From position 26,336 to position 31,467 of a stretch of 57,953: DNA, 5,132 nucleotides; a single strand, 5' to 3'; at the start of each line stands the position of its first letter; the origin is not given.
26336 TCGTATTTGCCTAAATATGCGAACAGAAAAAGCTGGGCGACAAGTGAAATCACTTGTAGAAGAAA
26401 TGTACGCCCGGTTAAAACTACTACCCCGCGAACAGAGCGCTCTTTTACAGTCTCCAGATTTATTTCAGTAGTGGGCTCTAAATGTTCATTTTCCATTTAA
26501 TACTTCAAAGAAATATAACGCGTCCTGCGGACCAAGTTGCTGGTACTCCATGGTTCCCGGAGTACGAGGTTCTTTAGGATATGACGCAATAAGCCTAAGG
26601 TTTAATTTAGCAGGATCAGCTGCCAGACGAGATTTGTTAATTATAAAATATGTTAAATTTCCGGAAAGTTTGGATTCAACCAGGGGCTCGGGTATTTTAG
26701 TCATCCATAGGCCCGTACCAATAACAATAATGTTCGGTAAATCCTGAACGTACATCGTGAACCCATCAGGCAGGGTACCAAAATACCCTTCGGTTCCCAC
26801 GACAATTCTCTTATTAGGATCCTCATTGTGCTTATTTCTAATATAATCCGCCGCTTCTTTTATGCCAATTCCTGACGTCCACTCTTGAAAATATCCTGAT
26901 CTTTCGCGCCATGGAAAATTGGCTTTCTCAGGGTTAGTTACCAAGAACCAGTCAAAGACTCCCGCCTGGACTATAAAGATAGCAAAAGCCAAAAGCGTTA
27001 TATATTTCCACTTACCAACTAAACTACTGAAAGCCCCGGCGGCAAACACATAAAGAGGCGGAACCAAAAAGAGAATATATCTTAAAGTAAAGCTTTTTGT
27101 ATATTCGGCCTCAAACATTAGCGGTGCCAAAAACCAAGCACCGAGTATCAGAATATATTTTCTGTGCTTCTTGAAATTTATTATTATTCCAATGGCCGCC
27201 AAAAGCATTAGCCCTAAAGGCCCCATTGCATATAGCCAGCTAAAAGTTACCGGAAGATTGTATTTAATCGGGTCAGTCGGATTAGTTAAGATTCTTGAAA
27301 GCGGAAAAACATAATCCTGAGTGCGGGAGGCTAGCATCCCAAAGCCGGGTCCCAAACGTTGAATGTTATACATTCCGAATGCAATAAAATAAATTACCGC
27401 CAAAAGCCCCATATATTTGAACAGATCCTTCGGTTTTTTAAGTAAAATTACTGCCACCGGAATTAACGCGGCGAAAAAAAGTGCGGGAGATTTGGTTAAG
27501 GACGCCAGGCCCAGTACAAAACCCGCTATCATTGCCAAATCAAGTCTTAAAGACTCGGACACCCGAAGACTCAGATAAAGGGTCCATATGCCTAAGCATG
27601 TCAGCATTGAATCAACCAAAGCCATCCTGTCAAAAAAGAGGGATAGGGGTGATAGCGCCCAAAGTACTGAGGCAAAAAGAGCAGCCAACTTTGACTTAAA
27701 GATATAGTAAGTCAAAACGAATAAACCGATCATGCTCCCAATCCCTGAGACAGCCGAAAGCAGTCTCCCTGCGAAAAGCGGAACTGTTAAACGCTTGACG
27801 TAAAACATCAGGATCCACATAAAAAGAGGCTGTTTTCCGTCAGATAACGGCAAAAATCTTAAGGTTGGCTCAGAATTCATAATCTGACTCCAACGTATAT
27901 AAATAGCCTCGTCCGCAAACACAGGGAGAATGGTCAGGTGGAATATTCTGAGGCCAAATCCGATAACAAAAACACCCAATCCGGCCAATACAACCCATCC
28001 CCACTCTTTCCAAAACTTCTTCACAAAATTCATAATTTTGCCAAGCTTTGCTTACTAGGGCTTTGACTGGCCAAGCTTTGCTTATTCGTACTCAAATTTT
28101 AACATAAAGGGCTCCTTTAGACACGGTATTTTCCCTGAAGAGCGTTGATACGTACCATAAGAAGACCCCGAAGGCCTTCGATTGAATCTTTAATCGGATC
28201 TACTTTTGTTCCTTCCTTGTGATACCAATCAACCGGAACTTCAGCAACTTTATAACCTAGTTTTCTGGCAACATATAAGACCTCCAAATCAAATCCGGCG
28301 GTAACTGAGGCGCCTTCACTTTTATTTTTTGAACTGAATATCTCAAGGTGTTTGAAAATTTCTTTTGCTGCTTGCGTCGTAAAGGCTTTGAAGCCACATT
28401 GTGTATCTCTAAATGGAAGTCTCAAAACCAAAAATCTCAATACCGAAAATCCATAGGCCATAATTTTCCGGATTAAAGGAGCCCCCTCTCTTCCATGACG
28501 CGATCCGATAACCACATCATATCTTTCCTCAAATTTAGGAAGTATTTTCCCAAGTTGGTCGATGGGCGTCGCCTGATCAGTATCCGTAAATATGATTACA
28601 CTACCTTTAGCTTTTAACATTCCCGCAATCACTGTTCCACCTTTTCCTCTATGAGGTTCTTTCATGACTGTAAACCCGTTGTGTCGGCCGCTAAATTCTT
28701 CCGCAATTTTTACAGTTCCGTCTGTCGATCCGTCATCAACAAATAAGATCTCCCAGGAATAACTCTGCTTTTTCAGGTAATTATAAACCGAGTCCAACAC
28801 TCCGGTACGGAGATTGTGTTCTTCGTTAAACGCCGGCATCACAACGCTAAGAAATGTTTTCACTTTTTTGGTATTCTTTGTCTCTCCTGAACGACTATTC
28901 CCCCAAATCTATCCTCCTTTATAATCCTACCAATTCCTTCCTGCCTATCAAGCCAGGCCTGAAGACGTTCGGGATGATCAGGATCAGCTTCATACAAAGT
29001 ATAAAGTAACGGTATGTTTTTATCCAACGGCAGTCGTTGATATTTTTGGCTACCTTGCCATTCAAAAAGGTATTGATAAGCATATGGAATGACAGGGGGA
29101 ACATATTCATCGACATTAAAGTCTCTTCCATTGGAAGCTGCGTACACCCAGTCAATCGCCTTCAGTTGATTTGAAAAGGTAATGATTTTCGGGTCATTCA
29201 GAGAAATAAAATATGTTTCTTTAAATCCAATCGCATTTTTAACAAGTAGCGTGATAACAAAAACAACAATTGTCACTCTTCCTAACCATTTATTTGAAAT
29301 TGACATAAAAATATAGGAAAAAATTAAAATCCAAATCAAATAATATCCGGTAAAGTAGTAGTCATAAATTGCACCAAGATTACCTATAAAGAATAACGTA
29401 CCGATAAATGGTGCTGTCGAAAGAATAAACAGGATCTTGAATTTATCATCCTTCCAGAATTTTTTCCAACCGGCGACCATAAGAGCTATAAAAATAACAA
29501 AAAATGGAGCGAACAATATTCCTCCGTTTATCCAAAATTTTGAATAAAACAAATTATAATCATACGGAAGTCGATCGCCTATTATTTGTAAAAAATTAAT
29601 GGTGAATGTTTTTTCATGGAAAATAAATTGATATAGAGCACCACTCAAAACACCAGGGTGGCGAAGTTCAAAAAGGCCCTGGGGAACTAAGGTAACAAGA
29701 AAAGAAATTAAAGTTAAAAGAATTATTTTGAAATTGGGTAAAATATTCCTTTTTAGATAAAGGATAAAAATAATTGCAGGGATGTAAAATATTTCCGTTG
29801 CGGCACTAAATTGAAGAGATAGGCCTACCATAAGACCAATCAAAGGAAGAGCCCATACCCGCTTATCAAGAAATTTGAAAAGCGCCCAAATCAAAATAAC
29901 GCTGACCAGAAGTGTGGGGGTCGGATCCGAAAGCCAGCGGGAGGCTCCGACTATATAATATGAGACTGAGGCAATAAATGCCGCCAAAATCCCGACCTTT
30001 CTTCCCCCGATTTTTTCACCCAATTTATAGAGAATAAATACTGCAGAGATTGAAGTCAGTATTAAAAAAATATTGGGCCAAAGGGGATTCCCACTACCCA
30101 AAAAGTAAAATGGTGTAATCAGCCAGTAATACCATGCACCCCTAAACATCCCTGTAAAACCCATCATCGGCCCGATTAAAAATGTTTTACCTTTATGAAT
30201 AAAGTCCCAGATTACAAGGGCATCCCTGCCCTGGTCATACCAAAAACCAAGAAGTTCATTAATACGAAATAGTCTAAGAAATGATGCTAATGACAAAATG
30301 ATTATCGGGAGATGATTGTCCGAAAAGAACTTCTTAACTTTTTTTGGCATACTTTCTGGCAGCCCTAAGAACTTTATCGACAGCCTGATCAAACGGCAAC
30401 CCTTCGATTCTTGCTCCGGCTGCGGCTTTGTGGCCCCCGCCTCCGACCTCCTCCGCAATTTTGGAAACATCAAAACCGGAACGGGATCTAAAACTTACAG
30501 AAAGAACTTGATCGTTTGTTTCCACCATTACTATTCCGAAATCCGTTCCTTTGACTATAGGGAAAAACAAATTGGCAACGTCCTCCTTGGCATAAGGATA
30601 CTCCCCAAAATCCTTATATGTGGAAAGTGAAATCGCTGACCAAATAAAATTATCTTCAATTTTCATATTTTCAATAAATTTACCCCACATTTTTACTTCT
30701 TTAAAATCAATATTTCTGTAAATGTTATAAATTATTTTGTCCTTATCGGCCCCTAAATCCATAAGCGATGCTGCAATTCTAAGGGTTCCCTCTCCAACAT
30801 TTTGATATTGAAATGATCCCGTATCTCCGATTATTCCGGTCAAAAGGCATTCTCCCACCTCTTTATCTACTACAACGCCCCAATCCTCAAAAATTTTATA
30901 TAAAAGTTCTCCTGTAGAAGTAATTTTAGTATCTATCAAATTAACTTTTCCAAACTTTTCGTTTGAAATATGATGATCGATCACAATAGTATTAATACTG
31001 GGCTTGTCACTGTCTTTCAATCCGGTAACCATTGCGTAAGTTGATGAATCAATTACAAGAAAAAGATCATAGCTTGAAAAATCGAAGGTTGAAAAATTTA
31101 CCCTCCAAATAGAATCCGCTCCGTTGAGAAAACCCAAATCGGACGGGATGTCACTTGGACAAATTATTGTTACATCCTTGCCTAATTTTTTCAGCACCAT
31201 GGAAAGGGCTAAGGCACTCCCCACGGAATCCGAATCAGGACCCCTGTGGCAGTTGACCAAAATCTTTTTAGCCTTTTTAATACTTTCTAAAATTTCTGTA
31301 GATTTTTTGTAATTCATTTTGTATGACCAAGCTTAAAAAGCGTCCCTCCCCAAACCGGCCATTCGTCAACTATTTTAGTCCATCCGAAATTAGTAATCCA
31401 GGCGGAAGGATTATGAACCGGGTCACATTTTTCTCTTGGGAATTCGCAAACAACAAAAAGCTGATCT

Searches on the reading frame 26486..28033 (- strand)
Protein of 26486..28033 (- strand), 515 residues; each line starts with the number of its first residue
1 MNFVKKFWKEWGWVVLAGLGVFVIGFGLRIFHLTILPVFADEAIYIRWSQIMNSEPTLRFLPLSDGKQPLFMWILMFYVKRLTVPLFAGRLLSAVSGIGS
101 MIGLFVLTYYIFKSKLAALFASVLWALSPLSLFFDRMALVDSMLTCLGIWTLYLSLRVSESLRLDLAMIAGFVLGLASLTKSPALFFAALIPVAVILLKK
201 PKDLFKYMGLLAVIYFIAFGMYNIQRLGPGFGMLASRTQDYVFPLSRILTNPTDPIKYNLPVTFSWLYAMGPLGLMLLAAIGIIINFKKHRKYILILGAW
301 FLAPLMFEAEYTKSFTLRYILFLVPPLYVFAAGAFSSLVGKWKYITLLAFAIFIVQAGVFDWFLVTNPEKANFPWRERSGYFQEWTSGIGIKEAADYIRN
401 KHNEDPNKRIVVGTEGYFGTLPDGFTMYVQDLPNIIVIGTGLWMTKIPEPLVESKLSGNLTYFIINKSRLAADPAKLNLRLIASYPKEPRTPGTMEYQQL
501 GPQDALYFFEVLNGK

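Call 5: search_protein_families(library=pfam, max_evalue=0.01, proteins=[window:26486-28033:-])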
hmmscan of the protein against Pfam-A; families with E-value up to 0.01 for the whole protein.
window:26486-28033:- (515 aa): 2 families
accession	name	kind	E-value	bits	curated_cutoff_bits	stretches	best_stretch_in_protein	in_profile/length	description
PF13231.12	PMT_2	-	1.1e-09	39.2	26.1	1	69-217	4-155/160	Dolichyl-phosphate-mannose-protein mannosyltransferase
PF02366.24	PMT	-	1.8e-08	34.7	22.7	1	66-209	61-212/245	Dolichyl-phosphate-mannose-protein mannosyltransferase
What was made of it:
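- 26486..28033 (-): GT-C, PMT/PMT_2-like singleton (ADE motif). PMT_2 39 bits and PMT 35 bits (call 5).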

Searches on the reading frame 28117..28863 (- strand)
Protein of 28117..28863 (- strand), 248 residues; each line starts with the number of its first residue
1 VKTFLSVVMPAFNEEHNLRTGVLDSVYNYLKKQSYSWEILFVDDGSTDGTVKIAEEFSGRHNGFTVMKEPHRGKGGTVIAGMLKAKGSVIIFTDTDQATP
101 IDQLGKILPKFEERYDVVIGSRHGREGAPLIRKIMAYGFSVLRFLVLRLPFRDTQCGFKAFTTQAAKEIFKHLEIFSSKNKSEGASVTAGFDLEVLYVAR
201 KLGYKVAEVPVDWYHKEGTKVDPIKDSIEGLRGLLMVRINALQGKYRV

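Call 6: search_protein_families(library=pfam, max_evalue=0.001, proteins=[window:28117-28863:-])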
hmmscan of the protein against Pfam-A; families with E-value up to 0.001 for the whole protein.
window:28117-28863:- (248 aa): 3 families
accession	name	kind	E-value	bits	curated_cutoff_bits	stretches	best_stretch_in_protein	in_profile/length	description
PF00535.33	Glycos_transf_2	-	1.8e-28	100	23.3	1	6-170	1-168/168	Glycosyl transferase family 2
PF13641.12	Glyco_tranf_2_3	-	8.9e-06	26.3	27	1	5-211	3-206/230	Glycosyltransferase like family 2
PF10111.15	Glyco_tranf_2_2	-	4.7e-05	23.5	27.3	1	6-108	1-103/276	Glycosyltransferase like family 2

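Call 34: search_protein_families(library=ncbifam, max_evalue=0.00001, proteins=[window:28117-28863:-])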
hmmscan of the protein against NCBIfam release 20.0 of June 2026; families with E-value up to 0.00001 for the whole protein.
window:28117-28863:- (248 aa): 15 families
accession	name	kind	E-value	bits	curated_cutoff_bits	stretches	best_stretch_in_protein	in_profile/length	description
NF047588.1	GlcsyltransPgfSStrep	equivalog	5.1e-19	68.6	500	1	5-171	3-169/308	glycosyltransferase PgfS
NF041391.1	DPhHxTase_Halo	equivalog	6.8e-19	67.7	375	1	9-237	1-208/213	dolichyl-phosphate hexose transferase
NF007986.1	PRK10714.1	equivalog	7e-14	51.5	529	1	5-134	8-137/316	undecaprenyl-phosphate 4-deoxy-4-formamido-L-arabinose transferase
TIGR04182.1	glyco_TIGR04182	equivalog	9.5e-13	48.2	325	1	6-229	3-209/293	S-layer glycoprotein N-glycosyltransferase AglJ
NF007482.0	PRK10073.1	equivalog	3.2e-12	46.1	423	1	3-98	6-97/334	glycosyltransferase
TIGR04283.1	glyco_like_mftF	equivalog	1.6e-11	44.3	182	1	5-111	1-97/221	TIGR04283 family arsenosugar biosynthesis glycosyltransferase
NF010496.0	PRK13915.1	equivalog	1.9e-11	43.6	262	1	4-100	32-130/307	glucosyl-3-phosphoglycerate synthase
NF038302.1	EPS_HpsE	equivalog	3.1e-11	42.8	300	1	5-99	3-99/307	hormogonium polysaccharide biosynthesis glycosyltransferase HpsE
NF041875.1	EPS_EpsD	equivalog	3.9e-11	42.9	370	1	5-119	1-113/325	exopolysaccharide biosynthesis glycosyltransferase EpsD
TIGR03937.1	PgaC_IcaA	equivalog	1.3e-10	40.9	422.3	1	4-135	46-176/407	poly-beta-1,6-N-acetyl-D-glucosamine synthase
NF058614.1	PPMAGASynPpgS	equivalog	7.4e-09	35.3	370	1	7-214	4-197/226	polyprenyl-phospho-N-acetylgalactosaminyl synthase PpgS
NF047683.1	TeichurnBiosyTuaG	equivalog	8.7e-08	32.1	400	1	3-108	6-108/252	teichuronic acid biosynthesis protein TuaG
NF050050.1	ProtGlycPglI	equivalog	2e-07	30.7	500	1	3-121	2-118/306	GalNAc(5)-diNAcBac-PP-undecaprenol beta-1,3-glucosyltransferase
TIGR03965.1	mycofact_glyco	equivalog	5.9e-07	28.7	280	1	6-114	77-182/467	mycofactocin biosynthesis glycosyltransferase MftF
NF053739.1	GlytfEpsEBac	equivalog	6e-06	25.4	450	1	5-112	3-108/265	glycosyltransferase EpsE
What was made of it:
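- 28117..28863 (-): Soluble GT2 resembling polyprenyl-phosphate sugar synthases. It overlaps GT-C 28860 by 4 nt. Best NCBIfam hits are PgfS, Dol-P-hexose transferase, ArnC and PpgS, E 1e-19 to 1e-9, all below the equivalog cut-offs (call 34).
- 28117 and 32810 hit the Dol-P-hexose, ArnC, PgfS and PpgS models (call 34).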

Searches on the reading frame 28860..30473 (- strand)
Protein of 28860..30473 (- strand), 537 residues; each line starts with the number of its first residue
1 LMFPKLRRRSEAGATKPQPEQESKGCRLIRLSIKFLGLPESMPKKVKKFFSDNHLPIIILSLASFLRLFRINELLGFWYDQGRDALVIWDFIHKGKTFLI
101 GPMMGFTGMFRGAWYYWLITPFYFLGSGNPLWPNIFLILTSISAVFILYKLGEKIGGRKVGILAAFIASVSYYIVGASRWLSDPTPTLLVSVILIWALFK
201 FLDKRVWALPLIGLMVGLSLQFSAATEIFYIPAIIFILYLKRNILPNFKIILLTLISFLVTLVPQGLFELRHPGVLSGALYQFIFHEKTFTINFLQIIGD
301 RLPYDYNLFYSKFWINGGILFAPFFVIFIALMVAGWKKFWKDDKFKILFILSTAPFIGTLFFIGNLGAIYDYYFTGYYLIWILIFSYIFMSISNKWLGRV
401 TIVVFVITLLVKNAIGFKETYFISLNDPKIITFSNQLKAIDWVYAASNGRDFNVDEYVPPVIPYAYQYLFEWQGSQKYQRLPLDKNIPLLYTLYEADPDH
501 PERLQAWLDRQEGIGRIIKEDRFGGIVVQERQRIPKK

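Call 5: search_protein_families(library=pfam, max_evalue=0.01, proteins=[window:28860-30473:-])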
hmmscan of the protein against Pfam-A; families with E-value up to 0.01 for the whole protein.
window:28860-30473:- (537 aa): 1 family
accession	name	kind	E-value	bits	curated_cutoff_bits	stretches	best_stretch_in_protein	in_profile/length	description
PF13231.12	PMT_2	-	5.9e-10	40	26.1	1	116-262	7-155/160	Dolichyl-phosphate-mannose-protein mannosyltransferase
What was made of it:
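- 28860..30473 (-): GT-C, group D. PMT_2 40 bits (call 5).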

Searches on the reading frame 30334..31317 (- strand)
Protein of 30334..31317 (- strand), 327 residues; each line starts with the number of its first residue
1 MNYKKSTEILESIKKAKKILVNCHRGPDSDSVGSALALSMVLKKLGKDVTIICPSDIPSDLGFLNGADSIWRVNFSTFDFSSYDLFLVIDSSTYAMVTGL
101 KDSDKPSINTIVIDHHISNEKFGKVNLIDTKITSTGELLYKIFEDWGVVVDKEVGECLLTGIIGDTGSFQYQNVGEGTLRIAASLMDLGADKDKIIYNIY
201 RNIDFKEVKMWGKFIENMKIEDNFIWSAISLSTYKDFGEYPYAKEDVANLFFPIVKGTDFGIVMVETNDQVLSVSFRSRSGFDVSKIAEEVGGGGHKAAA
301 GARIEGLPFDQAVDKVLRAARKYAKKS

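Call 6: search_protein_families(library=pfam, max_evalue=0.001, proteins=[window:30334-31317:-])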
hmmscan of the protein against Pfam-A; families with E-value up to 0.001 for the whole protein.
window:30334-31317:- (327 aa): 2 families
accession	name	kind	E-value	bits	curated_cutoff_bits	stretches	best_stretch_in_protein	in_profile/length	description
PF01368.27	DHH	-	8.1e-18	65.3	28.1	1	18-162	1-125/125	DHH family, N-terminal domain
PF02272.25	DHHA1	-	1.7e-11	44.9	25.9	1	262-325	35-101/102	DHHA1 domain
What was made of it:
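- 30334..31317 (-): NrnA-like DHH/DHHA1 phosphoesterase lying between two GT-C genes. Its role in the locus is unknown. DHH plus DHHA1 (call 6).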

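Call 43: search_protein_families(library=ncbifam, max_evalue=0.00001, proteins=[window:30334-31317:-])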
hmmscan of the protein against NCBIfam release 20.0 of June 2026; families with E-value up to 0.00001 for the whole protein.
window:30334-31317:- (327 aa): 10 families
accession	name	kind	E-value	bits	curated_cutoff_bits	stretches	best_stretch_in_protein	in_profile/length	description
NF053633.1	OlncasPapPhNrnA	equivalog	5.5e-30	104.4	350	1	5-320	5-311/317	bifunctional oligoribonuclease/PAP phosphatase NrnA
NF011110.0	PRK14538.1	equivalog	7.8e-18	64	707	1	84-316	447-674/838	putative bifunctional signaling protein/50S ribosomal protein L9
NF003877.0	PRK05427.1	equivalog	8.1e-10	38.6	283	1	17-170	2-153/308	manganese-dependent inorganic pyrophosphatase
NF011443.0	PRK14869.1-5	equivalog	2.7e-08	32.7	335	0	112-187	331-408/546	putative manganese-dependent inorganic diphosphatase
TIGR00644.1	recJ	equivalog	6e-08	31.4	396.9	0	8-127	46-155/546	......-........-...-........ exonuclease RecJ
NF011445.0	PRK14869.2-1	equivalog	6.4e-08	31.5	483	0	17-50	3-36/548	putative manganese-dependent inorganic diphosphatase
NF011440.0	PRK14869.1-2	equivalog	3.2e-07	29.4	746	0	18-49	3-35/541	putative manganese-dependent inorganic diphosphatase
NF041569.1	A-tRNAntase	equivalog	2.2e-06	26.2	1440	1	103-316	86-297/880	A-adding tRNA nucleotidyltransferase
NF053576.1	RecJ_archaeal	equivalog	5.2e-06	25.6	360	0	8-121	3-98/452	RecJ family nuclease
NF011442.0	PRK14869.1-4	equivalog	7.8e-06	24.6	400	0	15-51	2-38/543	putative manganese-dependent inorganic diphosphatase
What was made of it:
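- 30334..31317 (-): NrnA, E 6e-30 (call 43).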
